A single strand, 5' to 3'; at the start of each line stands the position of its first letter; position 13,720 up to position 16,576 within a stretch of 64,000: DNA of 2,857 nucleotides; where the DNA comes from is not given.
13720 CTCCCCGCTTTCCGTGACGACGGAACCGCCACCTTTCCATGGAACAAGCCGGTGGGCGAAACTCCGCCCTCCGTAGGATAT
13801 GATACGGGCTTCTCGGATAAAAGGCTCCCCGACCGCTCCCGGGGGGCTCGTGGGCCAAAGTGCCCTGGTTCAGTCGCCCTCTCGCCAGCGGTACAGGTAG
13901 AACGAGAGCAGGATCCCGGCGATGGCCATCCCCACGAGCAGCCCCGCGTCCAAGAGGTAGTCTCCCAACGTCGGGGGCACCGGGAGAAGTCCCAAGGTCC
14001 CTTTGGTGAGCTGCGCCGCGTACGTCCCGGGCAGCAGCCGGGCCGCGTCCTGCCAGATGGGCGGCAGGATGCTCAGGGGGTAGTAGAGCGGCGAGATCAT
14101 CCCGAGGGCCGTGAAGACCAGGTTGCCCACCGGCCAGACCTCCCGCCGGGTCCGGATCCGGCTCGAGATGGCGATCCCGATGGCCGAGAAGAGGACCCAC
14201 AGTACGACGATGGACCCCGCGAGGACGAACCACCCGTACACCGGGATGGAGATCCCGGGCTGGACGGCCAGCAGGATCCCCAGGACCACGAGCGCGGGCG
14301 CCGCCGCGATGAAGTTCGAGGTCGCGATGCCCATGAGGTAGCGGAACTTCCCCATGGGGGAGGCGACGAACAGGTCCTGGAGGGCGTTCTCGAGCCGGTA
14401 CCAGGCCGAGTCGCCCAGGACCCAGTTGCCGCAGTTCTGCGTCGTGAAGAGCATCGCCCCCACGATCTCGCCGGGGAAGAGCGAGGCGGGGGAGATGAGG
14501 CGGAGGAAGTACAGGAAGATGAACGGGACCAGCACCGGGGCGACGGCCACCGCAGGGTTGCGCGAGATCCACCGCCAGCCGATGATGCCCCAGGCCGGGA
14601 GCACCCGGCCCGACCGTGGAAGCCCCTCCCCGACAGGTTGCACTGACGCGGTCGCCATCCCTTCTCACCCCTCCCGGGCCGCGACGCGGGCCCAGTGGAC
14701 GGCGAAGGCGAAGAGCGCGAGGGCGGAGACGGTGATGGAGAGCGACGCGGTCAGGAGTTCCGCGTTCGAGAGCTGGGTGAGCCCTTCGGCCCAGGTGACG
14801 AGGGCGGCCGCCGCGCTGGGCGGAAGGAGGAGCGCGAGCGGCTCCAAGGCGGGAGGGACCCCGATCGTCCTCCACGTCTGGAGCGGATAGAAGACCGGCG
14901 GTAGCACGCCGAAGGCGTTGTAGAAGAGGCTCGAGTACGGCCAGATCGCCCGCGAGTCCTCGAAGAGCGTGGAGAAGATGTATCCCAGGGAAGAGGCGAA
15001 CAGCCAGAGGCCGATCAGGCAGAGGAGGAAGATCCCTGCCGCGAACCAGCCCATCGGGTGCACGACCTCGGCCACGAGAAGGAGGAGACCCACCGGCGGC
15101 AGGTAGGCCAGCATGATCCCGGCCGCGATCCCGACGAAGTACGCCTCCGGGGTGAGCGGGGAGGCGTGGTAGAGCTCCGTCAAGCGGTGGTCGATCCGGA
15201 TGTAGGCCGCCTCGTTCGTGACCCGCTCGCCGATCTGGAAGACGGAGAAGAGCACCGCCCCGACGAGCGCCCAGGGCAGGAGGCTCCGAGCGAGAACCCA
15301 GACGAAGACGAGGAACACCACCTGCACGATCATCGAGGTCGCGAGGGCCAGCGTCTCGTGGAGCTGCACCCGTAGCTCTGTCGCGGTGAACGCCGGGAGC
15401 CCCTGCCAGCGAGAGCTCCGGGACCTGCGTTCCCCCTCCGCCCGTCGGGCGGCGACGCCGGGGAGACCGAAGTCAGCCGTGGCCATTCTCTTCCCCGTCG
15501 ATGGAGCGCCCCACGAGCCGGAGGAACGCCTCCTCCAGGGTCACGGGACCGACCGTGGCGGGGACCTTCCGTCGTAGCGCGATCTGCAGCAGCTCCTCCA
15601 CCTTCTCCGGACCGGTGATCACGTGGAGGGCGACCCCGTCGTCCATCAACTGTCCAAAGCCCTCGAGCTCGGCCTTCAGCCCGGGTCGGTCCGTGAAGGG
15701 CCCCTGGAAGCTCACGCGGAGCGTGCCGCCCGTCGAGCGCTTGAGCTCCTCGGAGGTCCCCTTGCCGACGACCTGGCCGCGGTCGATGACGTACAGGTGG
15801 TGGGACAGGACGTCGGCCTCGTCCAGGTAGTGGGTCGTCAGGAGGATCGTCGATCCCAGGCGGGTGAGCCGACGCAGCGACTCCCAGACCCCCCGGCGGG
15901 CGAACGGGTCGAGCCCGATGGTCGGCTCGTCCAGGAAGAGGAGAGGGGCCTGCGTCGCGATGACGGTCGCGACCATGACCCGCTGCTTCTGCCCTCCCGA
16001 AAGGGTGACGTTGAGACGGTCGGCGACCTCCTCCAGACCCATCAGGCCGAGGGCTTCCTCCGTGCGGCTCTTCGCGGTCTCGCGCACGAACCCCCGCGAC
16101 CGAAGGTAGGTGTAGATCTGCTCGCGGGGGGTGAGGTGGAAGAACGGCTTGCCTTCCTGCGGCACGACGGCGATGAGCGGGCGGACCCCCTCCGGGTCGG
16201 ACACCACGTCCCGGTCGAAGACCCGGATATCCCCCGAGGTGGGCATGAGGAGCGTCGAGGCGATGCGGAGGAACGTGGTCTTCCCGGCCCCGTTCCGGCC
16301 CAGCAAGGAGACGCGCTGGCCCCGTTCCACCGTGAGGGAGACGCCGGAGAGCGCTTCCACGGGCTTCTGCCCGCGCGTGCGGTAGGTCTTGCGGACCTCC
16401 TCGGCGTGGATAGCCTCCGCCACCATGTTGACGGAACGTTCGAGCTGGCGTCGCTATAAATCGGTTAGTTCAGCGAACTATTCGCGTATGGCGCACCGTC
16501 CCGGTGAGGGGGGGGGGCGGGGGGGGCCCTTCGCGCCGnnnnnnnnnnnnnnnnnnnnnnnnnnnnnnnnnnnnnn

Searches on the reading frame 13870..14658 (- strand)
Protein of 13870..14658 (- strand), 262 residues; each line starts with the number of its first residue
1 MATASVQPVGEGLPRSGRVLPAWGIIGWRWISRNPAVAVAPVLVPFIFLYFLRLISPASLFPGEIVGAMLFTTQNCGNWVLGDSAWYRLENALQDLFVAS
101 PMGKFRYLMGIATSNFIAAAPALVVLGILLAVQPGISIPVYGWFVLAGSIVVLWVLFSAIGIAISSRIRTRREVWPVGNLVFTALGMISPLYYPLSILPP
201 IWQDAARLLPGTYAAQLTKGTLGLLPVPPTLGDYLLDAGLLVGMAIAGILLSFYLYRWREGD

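Call 21: search_protein_families(library=pfam, proteins=[window:13870-14658:-], max_evalue=0.001)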
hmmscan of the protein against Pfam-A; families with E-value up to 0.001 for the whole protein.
window:13870-14658:- (262 aa): 2 families
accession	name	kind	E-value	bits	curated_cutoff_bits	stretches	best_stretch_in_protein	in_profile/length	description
PF01061.29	ABC2_membrane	-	9e-08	32.3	26.9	1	31-216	14-204/211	ABC-2 type transporter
PF12698.13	ABC2_membrane_3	-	0.00051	19.7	31.6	1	90-254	189-347/347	ABC-2 family transporter protein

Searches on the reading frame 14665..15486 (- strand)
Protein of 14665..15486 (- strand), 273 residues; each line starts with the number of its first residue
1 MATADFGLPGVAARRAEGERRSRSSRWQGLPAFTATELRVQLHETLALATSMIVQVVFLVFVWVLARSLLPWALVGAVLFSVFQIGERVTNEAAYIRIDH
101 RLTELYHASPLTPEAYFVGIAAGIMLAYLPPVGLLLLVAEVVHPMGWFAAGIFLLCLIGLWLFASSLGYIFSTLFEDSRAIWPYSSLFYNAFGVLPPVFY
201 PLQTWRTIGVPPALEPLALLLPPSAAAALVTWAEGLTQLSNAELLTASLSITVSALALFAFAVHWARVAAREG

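Call 21: search_protein_families(library=pfam, proteins=[window:14665-15486:-], max_evalue=0.001)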
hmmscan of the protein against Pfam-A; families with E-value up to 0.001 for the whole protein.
window:14665-15486:- (273 aa): 1 family
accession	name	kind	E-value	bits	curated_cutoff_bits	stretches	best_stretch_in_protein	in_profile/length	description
PF12698.13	ABC2_membrane_3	-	0.00019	21.1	31.6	1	100-263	190-346/347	ABC-2 family transporter protein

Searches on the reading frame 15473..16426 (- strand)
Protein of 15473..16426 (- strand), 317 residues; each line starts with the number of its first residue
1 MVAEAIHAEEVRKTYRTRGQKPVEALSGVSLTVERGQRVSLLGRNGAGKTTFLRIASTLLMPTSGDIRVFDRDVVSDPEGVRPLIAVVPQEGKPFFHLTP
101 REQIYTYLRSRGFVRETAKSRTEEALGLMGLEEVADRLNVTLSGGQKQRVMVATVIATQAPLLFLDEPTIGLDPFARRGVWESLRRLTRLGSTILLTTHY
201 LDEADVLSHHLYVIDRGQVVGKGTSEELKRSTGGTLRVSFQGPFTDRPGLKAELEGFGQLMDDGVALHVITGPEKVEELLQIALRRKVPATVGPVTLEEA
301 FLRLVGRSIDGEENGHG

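Call 21: search_protein_families(library=pfam, proteins=[window:15473-16426:-], max_evalue=0.001)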
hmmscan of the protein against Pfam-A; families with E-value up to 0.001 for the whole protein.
window:15473-16426:- (317 aa): 3 families
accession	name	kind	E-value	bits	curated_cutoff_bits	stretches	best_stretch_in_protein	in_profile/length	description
PF00005.33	ABC_tran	-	4.4e-30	105.5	25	1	26-169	1-136/137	ABC transporter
PF13304.12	AAA_21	-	8.5e-12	46.2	27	1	151-199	247-298/304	AAA domain, putative AbiEii toxin, Type IV TA system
PF02463.25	SMC_N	-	0.00019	21.4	40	0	141-190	136-189/220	RecF/RecN/SMC N terminal domain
